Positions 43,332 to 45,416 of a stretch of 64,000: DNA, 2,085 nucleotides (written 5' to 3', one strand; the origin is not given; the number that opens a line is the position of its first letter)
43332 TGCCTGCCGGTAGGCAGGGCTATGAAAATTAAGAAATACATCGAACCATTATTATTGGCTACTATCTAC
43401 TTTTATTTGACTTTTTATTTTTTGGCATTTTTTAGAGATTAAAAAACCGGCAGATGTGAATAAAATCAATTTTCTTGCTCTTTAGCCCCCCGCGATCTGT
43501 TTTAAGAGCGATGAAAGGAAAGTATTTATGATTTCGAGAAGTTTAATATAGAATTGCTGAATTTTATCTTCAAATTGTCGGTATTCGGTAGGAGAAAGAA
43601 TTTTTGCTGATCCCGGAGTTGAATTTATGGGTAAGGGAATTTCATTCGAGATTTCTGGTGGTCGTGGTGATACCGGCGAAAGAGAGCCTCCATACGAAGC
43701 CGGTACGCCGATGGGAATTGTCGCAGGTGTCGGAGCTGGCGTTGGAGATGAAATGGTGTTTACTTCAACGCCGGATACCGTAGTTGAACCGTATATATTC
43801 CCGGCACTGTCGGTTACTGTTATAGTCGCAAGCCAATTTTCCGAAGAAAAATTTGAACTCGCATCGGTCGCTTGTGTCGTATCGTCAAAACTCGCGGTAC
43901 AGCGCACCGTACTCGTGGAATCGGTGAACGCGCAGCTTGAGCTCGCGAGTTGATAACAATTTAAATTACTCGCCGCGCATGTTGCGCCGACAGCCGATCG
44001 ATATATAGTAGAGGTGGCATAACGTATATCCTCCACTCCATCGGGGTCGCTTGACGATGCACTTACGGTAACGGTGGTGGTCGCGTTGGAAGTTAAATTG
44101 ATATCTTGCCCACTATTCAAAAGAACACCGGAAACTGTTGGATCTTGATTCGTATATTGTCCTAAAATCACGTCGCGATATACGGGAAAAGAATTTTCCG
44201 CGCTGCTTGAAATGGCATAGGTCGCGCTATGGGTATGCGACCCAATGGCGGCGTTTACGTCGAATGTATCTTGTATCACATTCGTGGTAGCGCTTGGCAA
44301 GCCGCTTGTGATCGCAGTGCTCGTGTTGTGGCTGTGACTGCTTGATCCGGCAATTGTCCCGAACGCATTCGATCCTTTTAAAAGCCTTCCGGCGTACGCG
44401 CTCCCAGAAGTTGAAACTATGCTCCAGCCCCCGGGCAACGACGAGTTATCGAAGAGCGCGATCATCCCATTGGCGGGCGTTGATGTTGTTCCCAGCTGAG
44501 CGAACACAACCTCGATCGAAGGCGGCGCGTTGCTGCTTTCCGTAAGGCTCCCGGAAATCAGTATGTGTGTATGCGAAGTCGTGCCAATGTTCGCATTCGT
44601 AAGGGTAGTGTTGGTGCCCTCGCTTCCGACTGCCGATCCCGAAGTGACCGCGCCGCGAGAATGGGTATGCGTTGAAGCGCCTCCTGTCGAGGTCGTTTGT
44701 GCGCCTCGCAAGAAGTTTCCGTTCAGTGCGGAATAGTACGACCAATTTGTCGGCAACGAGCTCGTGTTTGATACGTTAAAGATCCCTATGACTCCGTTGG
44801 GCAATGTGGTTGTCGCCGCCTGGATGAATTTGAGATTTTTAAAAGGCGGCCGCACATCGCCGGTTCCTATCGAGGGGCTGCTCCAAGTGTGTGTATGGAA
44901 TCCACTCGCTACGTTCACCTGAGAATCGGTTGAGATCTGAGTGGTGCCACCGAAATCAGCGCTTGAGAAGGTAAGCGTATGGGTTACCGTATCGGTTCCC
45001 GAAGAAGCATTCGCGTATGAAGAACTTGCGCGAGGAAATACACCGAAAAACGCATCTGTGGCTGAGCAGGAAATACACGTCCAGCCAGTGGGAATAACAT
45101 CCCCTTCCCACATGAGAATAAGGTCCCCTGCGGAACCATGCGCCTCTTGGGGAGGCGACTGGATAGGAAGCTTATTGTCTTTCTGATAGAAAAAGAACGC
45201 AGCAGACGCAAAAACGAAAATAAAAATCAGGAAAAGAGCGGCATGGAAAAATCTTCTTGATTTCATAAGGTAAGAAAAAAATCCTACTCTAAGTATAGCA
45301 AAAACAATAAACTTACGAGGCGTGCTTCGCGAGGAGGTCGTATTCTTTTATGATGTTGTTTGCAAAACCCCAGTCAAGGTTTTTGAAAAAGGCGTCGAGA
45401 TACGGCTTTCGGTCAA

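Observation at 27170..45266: Eleven-gene minus-strand cluster encoding a putative non-cellulosomal cohesin-dockerin cell-surface assembly with giant fibre-like proteins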

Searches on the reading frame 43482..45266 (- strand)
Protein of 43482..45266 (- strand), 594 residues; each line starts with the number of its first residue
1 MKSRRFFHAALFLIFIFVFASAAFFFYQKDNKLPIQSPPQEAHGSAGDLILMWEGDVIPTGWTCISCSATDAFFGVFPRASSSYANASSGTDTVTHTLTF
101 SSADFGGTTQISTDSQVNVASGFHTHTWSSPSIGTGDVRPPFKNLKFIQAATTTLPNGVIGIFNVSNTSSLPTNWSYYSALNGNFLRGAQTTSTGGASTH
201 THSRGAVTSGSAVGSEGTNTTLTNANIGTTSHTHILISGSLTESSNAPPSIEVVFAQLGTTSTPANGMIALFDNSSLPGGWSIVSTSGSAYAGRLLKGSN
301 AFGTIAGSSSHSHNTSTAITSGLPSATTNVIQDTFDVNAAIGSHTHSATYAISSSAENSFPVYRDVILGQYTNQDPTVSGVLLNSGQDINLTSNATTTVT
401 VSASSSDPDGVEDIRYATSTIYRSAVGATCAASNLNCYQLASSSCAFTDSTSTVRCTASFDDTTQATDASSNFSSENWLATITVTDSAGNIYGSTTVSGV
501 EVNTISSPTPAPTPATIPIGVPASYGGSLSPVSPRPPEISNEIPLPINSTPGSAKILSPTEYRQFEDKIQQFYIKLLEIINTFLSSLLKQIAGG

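Call 4: search_protein_families(library=pfam, max_evalue=0.1, proteins=[window:43482-45266:-])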
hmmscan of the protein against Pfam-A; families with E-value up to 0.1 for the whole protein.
window:43482-45266:- (594 aa): 0 families

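Call 12: search_protein_families(library=ncbifam, max_evalue=0.1, proteins=[window:43482-45266:-])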
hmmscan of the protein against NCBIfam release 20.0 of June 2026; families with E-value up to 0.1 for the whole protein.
window:43482-45266:- (594 aa): 0 families

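Call 13: search_protein_families(library=phrogs, max_evalue=0.01, proteins=[window:43482-45266:-])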
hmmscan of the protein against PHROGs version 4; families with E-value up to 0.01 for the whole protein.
window:43482-45266:- (594 aa): 0 families

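Call 26: search_solved_structures(query=window:43482-45266:-, max_evalue=10)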
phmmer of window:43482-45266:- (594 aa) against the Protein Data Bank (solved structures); distinct sequences matched with E-value up to 10: 0.

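Call 96: search_dna_similar(query=window:43482-45266:-, collection=phages, mode=protein, max_evalue=0.001, max_rows=10)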
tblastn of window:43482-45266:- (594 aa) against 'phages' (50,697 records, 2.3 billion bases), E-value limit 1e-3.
No match.
